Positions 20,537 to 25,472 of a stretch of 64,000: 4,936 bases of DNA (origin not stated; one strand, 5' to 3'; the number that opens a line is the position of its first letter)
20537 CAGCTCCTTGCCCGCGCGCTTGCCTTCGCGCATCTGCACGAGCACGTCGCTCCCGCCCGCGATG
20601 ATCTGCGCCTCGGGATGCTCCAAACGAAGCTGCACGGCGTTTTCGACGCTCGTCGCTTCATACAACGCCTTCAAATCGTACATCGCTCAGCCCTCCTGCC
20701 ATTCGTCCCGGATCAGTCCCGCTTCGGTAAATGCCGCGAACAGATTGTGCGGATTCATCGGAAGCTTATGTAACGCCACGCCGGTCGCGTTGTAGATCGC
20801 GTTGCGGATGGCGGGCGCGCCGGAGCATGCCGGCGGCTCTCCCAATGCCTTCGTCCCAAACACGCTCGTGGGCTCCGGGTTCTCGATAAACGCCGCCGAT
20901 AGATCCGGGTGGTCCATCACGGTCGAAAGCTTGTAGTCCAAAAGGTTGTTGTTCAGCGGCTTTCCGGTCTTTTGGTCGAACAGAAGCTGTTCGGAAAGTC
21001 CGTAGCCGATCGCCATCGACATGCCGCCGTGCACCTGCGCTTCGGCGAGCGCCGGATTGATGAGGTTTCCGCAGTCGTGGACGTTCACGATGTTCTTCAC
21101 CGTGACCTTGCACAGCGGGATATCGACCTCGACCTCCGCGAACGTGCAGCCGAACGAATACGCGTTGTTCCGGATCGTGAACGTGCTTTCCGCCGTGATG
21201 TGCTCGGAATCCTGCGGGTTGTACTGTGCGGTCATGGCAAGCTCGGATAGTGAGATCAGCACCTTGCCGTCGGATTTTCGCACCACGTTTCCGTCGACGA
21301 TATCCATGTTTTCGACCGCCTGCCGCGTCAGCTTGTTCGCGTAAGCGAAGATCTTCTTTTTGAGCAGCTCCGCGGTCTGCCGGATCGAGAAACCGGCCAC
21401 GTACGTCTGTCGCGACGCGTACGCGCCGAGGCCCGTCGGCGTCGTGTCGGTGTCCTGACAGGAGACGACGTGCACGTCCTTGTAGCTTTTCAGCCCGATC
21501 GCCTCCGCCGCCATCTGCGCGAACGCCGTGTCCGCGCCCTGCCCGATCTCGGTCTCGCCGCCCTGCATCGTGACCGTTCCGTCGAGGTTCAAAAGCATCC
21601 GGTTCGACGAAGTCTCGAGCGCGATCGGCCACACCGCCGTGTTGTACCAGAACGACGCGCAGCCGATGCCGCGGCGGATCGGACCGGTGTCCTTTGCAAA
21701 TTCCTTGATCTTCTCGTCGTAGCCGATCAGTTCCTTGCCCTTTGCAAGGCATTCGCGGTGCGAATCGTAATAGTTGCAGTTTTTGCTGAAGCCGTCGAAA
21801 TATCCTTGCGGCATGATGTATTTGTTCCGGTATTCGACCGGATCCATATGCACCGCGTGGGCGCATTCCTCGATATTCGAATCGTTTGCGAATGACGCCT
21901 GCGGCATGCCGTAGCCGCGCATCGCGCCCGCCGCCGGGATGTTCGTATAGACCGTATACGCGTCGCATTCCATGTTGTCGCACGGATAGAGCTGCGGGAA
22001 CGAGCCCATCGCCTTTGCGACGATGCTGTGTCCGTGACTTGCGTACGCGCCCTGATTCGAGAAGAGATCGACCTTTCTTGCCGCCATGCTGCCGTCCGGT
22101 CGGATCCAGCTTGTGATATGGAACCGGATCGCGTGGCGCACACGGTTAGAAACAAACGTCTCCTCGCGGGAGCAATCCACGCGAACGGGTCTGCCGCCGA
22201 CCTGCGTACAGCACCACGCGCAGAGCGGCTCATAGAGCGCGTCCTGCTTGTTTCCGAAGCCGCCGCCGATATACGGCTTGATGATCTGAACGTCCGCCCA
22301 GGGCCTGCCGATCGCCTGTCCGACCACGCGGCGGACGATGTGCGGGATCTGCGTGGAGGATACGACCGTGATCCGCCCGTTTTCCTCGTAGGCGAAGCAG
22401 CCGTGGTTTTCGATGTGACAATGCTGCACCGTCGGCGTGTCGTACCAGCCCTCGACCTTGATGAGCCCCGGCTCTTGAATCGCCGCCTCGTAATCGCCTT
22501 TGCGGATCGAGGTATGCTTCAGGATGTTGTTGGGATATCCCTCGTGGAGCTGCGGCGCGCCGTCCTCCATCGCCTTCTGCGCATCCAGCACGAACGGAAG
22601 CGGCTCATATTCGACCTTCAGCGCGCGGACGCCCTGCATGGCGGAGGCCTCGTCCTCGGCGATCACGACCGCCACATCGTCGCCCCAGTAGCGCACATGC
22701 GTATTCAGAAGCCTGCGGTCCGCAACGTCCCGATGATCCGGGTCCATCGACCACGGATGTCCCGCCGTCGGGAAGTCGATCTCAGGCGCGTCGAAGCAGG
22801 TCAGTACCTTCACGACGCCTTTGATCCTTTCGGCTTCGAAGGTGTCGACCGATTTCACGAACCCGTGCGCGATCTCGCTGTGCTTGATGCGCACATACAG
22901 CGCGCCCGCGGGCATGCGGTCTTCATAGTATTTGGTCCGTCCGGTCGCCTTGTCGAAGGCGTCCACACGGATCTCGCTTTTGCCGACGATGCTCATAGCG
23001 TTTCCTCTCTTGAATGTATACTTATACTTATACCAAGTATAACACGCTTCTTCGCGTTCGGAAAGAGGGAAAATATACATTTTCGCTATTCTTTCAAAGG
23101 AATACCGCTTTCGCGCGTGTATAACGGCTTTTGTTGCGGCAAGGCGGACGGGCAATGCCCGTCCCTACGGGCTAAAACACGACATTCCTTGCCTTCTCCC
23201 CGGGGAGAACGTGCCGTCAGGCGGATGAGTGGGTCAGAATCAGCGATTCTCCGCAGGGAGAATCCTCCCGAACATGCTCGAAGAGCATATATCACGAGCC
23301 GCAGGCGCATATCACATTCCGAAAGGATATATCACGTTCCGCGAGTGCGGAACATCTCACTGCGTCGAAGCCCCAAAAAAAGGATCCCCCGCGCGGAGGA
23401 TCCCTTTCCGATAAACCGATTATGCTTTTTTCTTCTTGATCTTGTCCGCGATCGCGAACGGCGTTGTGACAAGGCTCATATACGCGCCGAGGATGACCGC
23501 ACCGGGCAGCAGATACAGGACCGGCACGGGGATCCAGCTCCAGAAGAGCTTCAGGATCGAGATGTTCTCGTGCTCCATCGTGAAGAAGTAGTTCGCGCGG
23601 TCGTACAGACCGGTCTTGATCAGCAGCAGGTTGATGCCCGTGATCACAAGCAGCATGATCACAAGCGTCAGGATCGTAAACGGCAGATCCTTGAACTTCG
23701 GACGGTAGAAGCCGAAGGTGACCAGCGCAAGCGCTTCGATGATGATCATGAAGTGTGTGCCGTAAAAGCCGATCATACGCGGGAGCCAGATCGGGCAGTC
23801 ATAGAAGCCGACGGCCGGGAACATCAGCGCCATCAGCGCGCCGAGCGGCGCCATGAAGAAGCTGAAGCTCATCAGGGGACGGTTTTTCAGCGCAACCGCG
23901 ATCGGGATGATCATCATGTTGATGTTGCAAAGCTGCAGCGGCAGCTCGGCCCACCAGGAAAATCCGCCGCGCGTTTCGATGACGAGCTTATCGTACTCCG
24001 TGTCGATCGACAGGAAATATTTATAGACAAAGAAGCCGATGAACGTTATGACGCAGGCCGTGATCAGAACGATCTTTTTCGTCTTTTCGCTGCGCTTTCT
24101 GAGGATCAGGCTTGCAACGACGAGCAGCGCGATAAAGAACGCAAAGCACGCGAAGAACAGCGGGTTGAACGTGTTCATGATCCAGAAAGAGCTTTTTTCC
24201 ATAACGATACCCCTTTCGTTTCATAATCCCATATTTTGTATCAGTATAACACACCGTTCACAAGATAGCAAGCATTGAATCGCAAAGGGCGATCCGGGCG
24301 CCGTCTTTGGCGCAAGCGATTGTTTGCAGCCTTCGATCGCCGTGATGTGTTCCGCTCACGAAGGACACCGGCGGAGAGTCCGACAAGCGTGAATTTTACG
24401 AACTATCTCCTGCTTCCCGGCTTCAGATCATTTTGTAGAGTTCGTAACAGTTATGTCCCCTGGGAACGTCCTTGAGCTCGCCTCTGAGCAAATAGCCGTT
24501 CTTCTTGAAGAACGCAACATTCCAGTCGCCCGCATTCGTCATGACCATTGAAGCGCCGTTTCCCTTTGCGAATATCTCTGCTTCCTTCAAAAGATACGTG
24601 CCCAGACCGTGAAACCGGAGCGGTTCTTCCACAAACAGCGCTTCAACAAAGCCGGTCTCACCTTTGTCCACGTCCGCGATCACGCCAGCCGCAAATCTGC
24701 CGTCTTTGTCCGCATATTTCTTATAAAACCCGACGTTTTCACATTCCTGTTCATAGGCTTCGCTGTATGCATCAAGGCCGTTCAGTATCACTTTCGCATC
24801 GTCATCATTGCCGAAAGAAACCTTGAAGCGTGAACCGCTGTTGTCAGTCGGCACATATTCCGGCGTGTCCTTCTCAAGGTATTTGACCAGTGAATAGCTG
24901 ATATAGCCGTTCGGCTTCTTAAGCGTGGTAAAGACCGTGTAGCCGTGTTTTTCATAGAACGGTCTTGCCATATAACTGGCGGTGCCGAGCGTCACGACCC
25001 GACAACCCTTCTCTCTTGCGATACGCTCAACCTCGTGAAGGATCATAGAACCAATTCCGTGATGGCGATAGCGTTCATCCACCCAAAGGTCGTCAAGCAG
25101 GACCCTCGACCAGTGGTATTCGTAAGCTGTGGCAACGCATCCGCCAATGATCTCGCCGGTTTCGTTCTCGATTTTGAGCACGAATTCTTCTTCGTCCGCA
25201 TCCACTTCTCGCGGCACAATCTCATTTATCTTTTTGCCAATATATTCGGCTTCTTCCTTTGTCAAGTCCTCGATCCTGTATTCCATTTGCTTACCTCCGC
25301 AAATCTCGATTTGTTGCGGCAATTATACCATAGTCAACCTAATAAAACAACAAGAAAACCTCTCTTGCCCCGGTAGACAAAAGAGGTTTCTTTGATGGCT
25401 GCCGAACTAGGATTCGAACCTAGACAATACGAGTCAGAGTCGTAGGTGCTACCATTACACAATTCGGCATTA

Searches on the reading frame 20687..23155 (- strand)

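Call 39: search_protein_families(library=pfam, proteins=[window:20687-23155:-], max_evalue=0.001)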
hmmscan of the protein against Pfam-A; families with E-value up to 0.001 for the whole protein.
window:20687-23155:- (822 aa): 3 families
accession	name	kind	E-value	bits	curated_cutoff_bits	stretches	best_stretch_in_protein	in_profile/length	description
PF20256.3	MoCoBD_2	-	4.6e-74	249.9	27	1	473-750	2-283/283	Molybdopterin cofactor-binding domain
PF02738.23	MoCoBD_1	-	9.7e-73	244.7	27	1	203-445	1-242/244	Molybdopterin cofactor-binding domain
PF01315.27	Ald_Xan_dh_C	-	1.1e-20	74.4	31.3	1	71-187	1-110/110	Aldehyde oxidase and xanthine dehydrogenase, a/b hammerhead domain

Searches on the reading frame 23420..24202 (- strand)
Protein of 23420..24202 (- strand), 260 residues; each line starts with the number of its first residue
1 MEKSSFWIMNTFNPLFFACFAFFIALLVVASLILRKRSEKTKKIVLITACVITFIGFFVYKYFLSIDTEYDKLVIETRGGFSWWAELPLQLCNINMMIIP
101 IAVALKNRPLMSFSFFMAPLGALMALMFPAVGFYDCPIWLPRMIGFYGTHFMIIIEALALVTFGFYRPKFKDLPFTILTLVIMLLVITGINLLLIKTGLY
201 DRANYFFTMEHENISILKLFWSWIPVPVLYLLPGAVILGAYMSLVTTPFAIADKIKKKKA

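Call 39: search_protein_families(library=pfam, proteins=[window:23420-24202:-], max_evalue=0.001)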
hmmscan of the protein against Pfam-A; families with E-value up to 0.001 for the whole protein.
window:23420-24202:- (260 aa): 1 family
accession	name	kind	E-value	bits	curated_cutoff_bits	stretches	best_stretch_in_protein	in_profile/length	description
PF14808.11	TMEM164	-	1.2e-28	100.5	25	1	17-244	10-215/217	TMEM164 family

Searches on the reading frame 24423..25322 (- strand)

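Call 39: search_protein_families(library=pfam, proteins=[window:24423-25322:-], max_evalue=0.001)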
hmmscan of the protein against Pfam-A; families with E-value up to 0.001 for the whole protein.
window:24423-25322:- (299 aa): 5 families
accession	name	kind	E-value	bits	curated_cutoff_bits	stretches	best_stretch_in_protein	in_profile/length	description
PF00583.31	Acetyltransf_1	-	6e-24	85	20.7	2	39-128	28-116/116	Acetyltransferase (GNAT) family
PF13508.13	Acetyltransf_7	-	3.8e-22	78.9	27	2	51-129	8-83/84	Acetyltransferase (GNAT) domain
PF13673.13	Acetyltransf_10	-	1.9e-16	60.6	23.6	2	18-139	3-118/128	Acetyltransferase (GNAT) domain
PF14542.12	Acetyltransf_CG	-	2.9e-05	24.6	30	0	66-120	16-69/80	GCN5-related N-acetyl-transferase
PF08445.16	FR47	-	3.2e-05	24.3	22.1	0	76-131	24-80/86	FR47-like protein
